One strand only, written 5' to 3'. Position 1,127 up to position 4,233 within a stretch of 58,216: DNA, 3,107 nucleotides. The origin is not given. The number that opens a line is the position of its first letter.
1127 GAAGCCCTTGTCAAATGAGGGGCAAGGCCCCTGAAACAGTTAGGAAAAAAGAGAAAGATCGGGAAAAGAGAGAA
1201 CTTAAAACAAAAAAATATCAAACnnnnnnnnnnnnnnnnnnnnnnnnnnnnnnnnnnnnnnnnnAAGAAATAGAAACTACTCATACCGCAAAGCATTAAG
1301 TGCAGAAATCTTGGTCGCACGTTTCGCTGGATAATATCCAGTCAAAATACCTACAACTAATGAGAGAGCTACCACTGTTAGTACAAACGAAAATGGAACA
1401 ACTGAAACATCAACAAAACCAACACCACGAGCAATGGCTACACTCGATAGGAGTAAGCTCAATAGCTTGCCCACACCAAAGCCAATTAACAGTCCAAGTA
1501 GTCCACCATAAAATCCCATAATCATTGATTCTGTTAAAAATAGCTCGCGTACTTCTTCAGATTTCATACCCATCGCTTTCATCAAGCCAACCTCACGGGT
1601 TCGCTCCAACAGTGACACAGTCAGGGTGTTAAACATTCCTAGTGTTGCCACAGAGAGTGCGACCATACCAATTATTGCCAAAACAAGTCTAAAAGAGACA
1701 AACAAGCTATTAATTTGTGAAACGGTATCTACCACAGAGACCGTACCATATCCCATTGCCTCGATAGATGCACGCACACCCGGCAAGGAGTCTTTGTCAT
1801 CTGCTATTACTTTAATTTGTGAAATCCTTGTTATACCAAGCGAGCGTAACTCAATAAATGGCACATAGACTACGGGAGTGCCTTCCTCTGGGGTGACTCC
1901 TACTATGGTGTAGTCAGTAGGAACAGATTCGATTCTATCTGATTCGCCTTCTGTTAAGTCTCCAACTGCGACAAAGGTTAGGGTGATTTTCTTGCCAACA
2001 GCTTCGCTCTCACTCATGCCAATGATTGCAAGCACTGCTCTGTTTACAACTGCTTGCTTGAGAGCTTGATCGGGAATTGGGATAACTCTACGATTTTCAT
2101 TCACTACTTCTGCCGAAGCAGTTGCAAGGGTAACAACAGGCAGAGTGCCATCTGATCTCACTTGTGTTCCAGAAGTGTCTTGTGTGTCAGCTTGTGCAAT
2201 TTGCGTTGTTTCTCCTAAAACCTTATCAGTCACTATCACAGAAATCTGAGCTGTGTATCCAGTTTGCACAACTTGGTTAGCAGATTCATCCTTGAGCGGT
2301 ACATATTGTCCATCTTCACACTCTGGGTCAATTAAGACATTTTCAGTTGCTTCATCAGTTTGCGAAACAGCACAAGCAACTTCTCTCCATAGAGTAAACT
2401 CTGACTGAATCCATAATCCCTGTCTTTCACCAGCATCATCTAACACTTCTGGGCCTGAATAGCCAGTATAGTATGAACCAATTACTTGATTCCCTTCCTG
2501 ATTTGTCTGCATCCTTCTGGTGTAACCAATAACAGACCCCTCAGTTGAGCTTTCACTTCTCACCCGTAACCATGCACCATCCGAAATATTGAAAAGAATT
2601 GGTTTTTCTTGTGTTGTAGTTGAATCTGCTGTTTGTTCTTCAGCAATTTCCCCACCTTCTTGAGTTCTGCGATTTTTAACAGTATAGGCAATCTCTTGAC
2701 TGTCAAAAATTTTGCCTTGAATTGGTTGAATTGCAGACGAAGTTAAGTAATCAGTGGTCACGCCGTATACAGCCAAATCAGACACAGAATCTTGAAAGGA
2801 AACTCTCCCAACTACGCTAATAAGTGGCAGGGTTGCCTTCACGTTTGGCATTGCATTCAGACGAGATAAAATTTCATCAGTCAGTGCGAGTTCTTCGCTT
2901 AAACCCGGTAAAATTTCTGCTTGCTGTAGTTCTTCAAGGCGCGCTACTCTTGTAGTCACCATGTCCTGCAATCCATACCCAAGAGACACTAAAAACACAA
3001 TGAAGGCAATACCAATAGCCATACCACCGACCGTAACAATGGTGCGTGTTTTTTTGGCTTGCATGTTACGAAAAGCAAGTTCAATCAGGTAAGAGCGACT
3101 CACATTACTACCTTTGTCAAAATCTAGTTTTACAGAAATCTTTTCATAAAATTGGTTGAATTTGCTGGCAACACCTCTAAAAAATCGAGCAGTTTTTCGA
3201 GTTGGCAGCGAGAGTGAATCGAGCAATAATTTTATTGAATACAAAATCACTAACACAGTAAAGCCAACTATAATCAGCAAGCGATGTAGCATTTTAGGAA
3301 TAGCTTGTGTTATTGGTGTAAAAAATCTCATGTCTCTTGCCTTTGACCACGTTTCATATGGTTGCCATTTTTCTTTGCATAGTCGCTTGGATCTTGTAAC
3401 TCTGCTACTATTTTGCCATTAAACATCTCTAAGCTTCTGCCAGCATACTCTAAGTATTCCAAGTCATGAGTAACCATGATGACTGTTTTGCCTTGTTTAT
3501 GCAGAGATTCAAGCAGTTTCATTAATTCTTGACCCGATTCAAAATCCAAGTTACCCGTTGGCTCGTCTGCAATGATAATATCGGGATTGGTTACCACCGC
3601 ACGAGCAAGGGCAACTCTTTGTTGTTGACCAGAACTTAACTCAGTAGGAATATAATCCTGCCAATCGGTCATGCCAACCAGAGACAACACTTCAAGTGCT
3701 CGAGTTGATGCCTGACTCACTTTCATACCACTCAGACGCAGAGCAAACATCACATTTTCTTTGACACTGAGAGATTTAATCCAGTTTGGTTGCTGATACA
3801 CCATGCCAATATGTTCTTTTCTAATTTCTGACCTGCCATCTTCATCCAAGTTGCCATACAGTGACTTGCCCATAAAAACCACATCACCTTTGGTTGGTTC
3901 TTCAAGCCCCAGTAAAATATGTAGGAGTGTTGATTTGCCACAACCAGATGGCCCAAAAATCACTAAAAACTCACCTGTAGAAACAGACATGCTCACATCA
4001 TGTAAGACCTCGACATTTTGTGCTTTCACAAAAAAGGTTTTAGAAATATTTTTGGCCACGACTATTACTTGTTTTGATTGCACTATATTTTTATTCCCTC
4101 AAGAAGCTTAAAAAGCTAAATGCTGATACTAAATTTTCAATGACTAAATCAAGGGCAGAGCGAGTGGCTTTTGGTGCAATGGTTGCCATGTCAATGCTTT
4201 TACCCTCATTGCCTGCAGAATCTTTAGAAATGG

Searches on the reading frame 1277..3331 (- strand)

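Call 36: search_protein_families(library=pfam, proteins=[window:1277-3331:-], max_evalue=0.001)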
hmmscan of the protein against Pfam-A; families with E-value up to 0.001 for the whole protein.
window:1277-3331:- (684 aa): 2 families
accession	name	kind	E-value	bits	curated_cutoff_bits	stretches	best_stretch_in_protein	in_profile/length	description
PF02687.27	FtsX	-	1.9e-18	67.1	25.5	1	553-676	2-119/120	FtsX-like permease C-terminal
PF12704.14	MacB_PCD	-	2.9e-16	60.8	27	2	97-215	1-117/207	MacB-like periplasmic core domain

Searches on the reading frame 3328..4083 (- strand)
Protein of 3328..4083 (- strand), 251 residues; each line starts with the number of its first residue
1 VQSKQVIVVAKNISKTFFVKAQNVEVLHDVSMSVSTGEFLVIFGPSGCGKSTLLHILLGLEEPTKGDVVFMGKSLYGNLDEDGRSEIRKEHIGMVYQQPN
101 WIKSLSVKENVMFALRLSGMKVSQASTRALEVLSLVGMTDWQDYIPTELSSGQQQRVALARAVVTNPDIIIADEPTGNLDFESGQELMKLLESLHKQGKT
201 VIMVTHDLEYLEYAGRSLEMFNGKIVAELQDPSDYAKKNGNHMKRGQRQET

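Call 36: search_protein_families(library=pfam, proteins=[window:3328-4083:-], max_evalue=0.001)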
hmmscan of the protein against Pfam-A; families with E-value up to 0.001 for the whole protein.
window:3328-4083:- (251 aa): 8 families
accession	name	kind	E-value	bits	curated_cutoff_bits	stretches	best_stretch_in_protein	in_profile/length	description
PF00005.33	ABC_tran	-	4.1e-36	125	25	1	27-176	1-136/137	ABC transporter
PF13304.12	AAA_21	-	1.4e-08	35.6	27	0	146-209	235-301/304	AAA domain, putative AbiEii toxin, Type IV TA system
PF01637.24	ATPase_2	-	2.4e-05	24.7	33.2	1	35-72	18-55/225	ATPase domain predominantly from Archaea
PF02463.25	SMC_N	-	4.3e-05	23.5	40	1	37-221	24-212/220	RecF/RecN/SMC N terminal domain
PF03193.22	RsgA_GTPase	-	6.6e-05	23.2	30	1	8-61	77-130/174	RsgA GTPase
PF13191.12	AAA_16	-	0.00031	21.7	32.6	0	22-169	7-104/167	AAA ATPase domain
PF13401.12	AAA_22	-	0.00065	20.5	27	0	36-64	4-32/130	AAA domain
PF03215.21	Rad17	-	0.00098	19.5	23.8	0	33-57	41-65/186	Rad17 P-loop domain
